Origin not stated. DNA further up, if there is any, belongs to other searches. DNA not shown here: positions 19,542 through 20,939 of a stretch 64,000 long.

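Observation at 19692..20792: Bacterial eRF1-like protein retaining a GGQ motif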

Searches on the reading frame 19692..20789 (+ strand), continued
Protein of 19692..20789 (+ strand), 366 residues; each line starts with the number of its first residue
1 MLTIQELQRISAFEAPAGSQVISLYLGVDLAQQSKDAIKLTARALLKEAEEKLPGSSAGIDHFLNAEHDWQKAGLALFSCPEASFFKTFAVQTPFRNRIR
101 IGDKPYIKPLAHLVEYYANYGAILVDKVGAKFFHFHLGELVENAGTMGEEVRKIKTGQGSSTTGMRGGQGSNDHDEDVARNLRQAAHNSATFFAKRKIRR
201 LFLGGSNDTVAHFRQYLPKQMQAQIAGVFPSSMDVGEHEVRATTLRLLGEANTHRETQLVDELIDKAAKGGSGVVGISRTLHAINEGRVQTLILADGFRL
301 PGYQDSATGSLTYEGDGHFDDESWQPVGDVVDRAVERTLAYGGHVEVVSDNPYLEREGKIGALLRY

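Call 22: find_related_loci(query=A1, collection=genome_contigs, flank=8000)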
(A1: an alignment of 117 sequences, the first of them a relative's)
Query A1 (366 aa) in genome_contigs; peptide patterns used: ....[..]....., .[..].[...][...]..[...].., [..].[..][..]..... (x = any residue, [..] = any of these).
435 stretches matched a pattern; 124 encode a relative of the query (tblastn E <= 1e-3); the best 80 are kept; 80 distinct loci.
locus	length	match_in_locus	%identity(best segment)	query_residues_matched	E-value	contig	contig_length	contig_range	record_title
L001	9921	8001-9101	51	1-366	3e-123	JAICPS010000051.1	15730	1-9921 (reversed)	MAG: Anaerolineae bacterium isolate TY_FP_2_bin.36 k141_553515_length_15730_cov_9.9873, whole genome shotgun sequence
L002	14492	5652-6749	50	1-366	9e-123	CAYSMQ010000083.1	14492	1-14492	MAG TPA_asm: uncultured Ardenticatenaceae bacterium isolate SRP304980_co1_287 genome assembly, contig: NODE_2412_length_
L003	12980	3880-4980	52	1-366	1e-122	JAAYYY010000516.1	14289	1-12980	MAG: Chloroflexota bacterium isolate AS06rmzACSIP_272 394922_AS06, whole genome shotgun sequence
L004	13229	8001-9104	51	1-366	1e-121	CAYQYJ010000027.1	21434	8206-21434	MAG TPA_asm: uncultured Ardenticatenaceae bacterium isolate SRP329715_co1_256 genome assembly, contig: NODE_3553_length_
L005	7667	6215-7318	51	1-366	8e-121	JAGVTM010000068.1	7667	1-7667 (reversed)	MAG: Chloroflexota bacterium isolate THP_Bin_29 THP_Bin_29_scaffold_5586, whole genome shotgun sequence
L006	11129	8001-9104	51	1-366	3e-120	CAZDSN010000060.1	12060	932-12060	MAG TPA_asm: uncultured Ardenticatenaceae bacterium isolate SRP173033_co1_193 genome assembly, contig: NODE_11636_length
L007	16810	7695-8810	52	1-366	2e-119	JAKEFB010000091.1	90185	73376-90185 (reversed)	MAG: Chloroflexota bacterium isolate PMV_2.24 PMV_2.24.k101_860497, whole genome shotgun sequence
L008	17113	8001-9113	52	1-366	1e-118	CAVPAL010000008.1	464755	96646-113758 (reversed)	MAG: uncultured Chloroflexia bacterium isolate MFD09964.bin.1.113 genome assembly, contig: contig_23038, whole genome sh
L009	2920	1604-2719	51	1-366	2e-121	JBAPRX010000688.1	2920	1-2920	MAG: Candidatus Promineifilaceae bacterium isolate MFD01065_ilm_asm_bin18 k127_252835, whole genome shotgun sequence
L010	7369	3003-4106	52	1-366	4e-116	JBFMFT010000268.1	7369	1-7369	MAG: Chloroflexota bacterium isolate MAG278 MAG278_268, whole genome shotgun sequence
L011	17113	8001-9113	50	1-366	4e-115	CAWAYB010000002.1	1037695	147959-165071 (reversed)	MAG: uncultured Chloroflexia bacterium isolate MFD09779.bin.1.35 genome assembly, contig: contig_35389, whole genome sho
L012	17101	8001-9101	49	1-366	4e-115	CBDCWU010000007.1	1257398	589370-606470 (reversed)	MAG: Candidatus Promineifilaceae bacterium isolate 3a3e19e2-5470-4693-b67a-557dfc69874c genome assembly, contig: contig_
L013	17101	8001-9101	52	1-366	4e-115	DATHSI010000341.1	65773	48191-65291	MAG TPA_asm: Candidatus Sulfomarinibacteraceae bacterium isolate SMAG_U16047 k141_786342, whole genome shotgun sequence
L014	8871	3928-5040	50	1-366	5e-115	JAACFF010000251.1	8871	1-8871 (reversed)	MAG: Chloroflexota bacterium isolate bin.33 scaffold_6112, whole genome shotgun sequence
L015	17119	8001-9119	50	1-366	8e-115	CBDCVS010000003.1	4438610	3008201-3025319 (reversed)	MAG: Candidatus Promineifilaceae bacterium isolate 0f3264e9-d07a-4064-bd01-bd2e928dc920 genome assembly, contig: contig_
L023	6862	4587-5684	49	1-366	2e-112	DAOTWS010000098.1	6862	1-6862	MAG TPA_asm: Anaerolineae bacterium isolate H16_161 k91_1154473, whole genome shotgun sequence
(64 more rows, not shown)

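Call 26: predict_structure(alignment_id=A1)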
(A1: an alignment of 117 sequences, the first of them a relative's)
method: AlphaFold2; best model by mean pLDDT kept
length: 366 residues; sequences in the alignment: 117
mean_pLDDT: 91.1   pTM: 0.84
mean pLDDT of the five models: 91.1, 88.8, 88.7, 87.2, 87.0
residues with pLDDT >= 90: 294; 70-90: 46; 50-70: 18; < 50: 8
segments of 3 or more residues with pLDDT < 50: 157-162
pLDDT, mean of each block of 10 residues (from residue 1): 89 93 93 93 95 93 95 93 95 88 92 90 96 94 88 53 53 86 97 95 98 98 97 95 94 96 97 97 97 95 94 78 89 93 93 96 95
secondary structure, 60 per line:
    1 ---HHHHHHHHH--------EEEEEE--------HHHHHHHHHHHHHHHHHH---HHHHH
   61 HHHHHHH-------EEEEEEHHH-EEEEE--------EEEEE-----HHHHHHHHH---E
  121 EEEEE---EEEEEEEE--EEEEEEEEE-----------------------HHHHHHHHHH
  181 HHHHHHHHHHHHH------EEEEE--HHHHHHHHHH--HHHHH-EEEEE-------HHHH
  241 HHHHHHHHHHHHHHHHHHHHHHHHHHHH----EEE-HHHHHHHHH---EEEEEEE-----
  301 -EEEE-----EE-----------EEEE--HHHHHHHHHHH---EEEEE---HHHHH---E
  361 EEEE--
elements in order: H4-12 E21-26 H35-52 H56-67 E75-80 E85-89 E98-102 H108-116 E120-125 E129-136 E139-147 H171-193 E200-204 H207-216 H219-223 E225-229 H237-268 E273-275 H277-285 E289-295 E302-305 E324-327 H330-340 E344-348 H352-356 E360-364

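Call 28: search_protein_representatives(protein=window:19692-20789:+)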
Query: 366 residues. Proteins with E-value up to 0.001 (for the whole library): 2244; up to 1e-10: 928; up to 1e-30: 77. The best 150 are listed.
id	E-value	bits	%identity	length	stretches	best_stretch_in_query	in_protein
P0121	2.8e-100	352.1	50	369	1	16-366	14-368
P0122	7.8e-80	284.9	41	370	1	5-366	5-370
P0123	6.8e-76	272.0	41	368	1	18-366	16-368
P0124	5.5e-74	265.7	40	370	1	8-366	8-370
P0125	1.6e-71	257.6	39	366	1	2-366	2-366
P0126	5.3e-70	252.6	38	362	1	1-366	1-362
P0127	1.9e-61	224.4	44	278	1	94-366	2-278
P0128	3.1e-59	217.2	36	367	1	19-366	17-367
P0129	1.6e-58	214.8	35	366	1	4-366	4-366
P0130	5.1e-58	213.2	35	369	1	5-366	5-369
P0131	5.3e-58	213.1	37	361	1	1-366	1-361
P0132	7.9e-58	212.6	48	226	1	76-292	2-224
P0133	1.1e-57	212.0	37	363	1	4-366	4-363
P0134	2.6e-57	210.8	37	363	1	5-366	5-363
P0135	1.1e-56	208.9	53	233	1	147-366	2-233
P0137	6.2e-55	203.0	35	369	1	20-366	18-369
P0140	1.5e-52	195.2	33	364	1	2-366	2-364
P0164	2.4e-38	148.5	33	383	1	71-366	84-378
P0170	3.3e-37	144.7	30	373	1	1-364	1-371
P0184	4.4e-33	131.2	31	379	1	76-366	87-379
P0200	2.1e-30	122.4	33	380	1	4-366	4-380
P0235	5.6e-28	114.4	30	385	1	75-366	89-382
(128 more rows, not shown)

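Call 30: fold_search(model_id=the predicted structure, library=pdb)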
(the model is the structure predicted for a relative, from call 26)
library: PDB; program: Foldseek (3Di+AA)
matches with E <= 10: 1328; with E <= 0.001: 48
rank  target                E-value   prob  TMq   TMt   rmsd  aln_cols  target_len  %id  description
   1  8v9l_z                4.3e-24  1.00  0.76  0.74   5.6       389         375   19  Cryo-EM structure of the Mycobacterium smegmatis 70S ribosome in complex with hibernation factor Msmeg1130 (Balon) and (released 2024-02-07)
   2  8v9j_z                1.0e-23  1.00  0.75  0.76   5.7       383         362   19  Cryo-EM structure of the Mycobacterium smegmatis 70S ribosome in complex with hibernation factor Msmeg1130 (Balon) (St (released 2024-02-07)
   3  8rdw_B                8.6e-20  1.00  0.67  0.67   8.7       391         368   14  Cryo-EM structure of P. urativorans 70S ribosome in complex with hibernation factor Balon and EF-Tu(GDP) (structure 3) (released 2024-02-21)
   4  8rd8_B                1.6e-19  1.00  0.65  0.66   7.6       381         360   14  Cryo-EM structure of P. urativorans 70S ribosome in complex with hibernation factors Balon and RaiA (structure 1). (released 2024-02-21)
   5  8v9k_z                2.9e-18  1.00  0.71  0.71   5.2       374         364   18  Cryo-EM structure of the Mycobacterium smegmatis 70S ribosome in complex with hibernation factor Rv2629 (Balon) (Struc (released 2024-02-07)
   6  8rdv_B                2.9e-18  1.00  0.66  0.67   7.4       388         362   15  Cryo-EM structure of P. urativorans 70S ribosome in complex with hibernation factor Balon, mRNA and P-site tRNA (struc (released 2024-02-21)
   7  4af1                  9.5e-18  1.00  0.53  0.48  10.6       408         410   15  Archeal Release Factor aRF1 (released 2013-03-20)
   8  5lzv_ii               1.4e-17  1.00  0.53  0.47   9.4       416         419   16  Structure of the mammalian ribosomal termination complex with accommodated eRF1(AAQ) and ABCE1. (released 2016-11-30)
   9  5lzu_ii               1.7e-17  1.00  0.52  0.47   9.6       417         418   16  Structure of the mammalian ribosomal termination complex with accommodated eRF1 (released 2016-11-30)
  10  6zme_CH               7.1e-17  1.00  0.51  0.46  14.9       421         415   17  SARS-CoV-2 Nsp1 bound to the human CCDC124-80S-eERF1 ribosome complex (released 2020-08-12)
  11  9i2d_CR               8.0e-17  1.00  0.53  0.48   9.5       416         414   17  NMT1-NAC bound human RNC with 10 amino acid ARF1-linker (released 2026-02-04)
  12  8ip8_bl               1.2e-16  1.00  0.53  0.46   9.5       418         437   17  Wheat 80S ribosome stalled on AUG-Stop boron dependently (released 2024-02-21)
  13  4d5n_A                3.9e-16  1.00  0.52  0.45   9.2       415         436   17  Cryo-EM structures of ribosomal 80S complexes with termination factors and cricket paralysis virus IRES reveal the IRE (released 2015-02-04)
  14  5lzt_ii               7.9e-16  1.00  0.30  0.27  15.6       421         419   17  Structure of the mammalian ribosomal termination complex with eRF1 and eRF3. (released 2016-11-30)
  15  5dmq_B                1.3e-15  1.00  0.43  0.40  12.5       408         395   16  Crystal structure of mouse eRF1 in complex with Reverse Transcriptase (RT) of Moloney Murine Leukemia Virus (released 2016-07-06)
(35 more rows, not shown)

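Call 31: search_solved_structures(query=A1, max_evalue=0.01, show_alignments=5)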
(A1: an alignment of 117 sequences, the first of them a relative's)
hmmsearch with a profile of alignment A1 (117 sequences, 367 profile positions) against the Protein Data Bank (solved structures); distinct sequences matched with E-value up to 0.01: 19.
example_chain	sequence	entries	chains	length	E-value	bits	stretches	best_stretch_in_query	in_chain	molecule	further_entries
8v9j_z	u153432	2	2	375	1.1e-12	51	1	14-367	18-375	Ribosome hibernation factor Balon (MSMEG_1130)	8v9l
6xa1_j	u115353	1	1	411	6.3e-09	38.6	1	102-367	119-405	Eukaryotic peptide chain release factor subunit 1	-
3j5y_A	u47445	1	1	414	6.3e-09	38.6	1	102-367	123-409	Eukaryotic peptide chain release factor subunit 1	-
5a8l_Q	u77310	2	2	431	7.2e-09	38.4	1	102-367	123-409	EUKARYOTIC RELEASE FACTOR ERF1 | Eukaryotic peptide chain release factor subunit 1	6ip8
4d5n_A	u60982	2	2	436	7.4e-09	38.3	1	102-367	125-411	EUKARYOTIC PEPTIDE CHAIN RELEASE FACTOR SUBUNIT 1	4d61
1dt9_A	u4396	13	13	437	7.5e-09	38.3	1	102-367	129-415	PROTEIN (EUKARYOTIC PEPTIDE CHAIN RELEASE FACTOR SUBUNIT 1) | Eukaryotic peptide chain release factor subunit 1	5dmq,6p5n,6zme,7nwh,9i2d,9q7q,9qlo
3e1y_A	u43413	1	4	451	8.1e-09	38.2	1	102-367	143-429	Eukaryotic peptide chain release factor subunit 1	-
5lzt_ii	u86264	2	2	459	8.5e-09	38.2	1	102-367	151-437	eRF1 | Eukaryotic peptide chain release factor subunit 1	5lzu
8ip8_bl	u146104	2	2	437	2.6e-08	36.6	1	105-309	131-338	eukaryotic release factor 1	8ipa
3jag_ii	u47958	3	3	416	2.9e-08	36.4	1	102-367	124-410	eRF1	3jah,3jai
6d90_jj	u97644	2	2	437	3.3e-08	36.2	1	102-367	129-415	Eukaryotic peptide chain release factor subunit 1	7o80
9rhu_p2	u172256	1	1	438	3.4e-08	36.2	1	102-367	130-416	Eukaryotic peptide chain release factor subunit 1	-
6hcf_j1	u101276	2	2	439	3.4e-08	36.2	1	102-367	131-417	eRF1(AAQ)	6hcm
8zhc_eR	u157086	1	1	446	3.5e-08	36.1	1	102-367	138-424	Eukaryotic peptide chain release factor subunit 1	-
5lzv_ii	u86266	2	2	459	3.8e-08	36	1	102-367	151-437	eRF1(AAQ) | Eukaryotic peptide chain release factor subunit 1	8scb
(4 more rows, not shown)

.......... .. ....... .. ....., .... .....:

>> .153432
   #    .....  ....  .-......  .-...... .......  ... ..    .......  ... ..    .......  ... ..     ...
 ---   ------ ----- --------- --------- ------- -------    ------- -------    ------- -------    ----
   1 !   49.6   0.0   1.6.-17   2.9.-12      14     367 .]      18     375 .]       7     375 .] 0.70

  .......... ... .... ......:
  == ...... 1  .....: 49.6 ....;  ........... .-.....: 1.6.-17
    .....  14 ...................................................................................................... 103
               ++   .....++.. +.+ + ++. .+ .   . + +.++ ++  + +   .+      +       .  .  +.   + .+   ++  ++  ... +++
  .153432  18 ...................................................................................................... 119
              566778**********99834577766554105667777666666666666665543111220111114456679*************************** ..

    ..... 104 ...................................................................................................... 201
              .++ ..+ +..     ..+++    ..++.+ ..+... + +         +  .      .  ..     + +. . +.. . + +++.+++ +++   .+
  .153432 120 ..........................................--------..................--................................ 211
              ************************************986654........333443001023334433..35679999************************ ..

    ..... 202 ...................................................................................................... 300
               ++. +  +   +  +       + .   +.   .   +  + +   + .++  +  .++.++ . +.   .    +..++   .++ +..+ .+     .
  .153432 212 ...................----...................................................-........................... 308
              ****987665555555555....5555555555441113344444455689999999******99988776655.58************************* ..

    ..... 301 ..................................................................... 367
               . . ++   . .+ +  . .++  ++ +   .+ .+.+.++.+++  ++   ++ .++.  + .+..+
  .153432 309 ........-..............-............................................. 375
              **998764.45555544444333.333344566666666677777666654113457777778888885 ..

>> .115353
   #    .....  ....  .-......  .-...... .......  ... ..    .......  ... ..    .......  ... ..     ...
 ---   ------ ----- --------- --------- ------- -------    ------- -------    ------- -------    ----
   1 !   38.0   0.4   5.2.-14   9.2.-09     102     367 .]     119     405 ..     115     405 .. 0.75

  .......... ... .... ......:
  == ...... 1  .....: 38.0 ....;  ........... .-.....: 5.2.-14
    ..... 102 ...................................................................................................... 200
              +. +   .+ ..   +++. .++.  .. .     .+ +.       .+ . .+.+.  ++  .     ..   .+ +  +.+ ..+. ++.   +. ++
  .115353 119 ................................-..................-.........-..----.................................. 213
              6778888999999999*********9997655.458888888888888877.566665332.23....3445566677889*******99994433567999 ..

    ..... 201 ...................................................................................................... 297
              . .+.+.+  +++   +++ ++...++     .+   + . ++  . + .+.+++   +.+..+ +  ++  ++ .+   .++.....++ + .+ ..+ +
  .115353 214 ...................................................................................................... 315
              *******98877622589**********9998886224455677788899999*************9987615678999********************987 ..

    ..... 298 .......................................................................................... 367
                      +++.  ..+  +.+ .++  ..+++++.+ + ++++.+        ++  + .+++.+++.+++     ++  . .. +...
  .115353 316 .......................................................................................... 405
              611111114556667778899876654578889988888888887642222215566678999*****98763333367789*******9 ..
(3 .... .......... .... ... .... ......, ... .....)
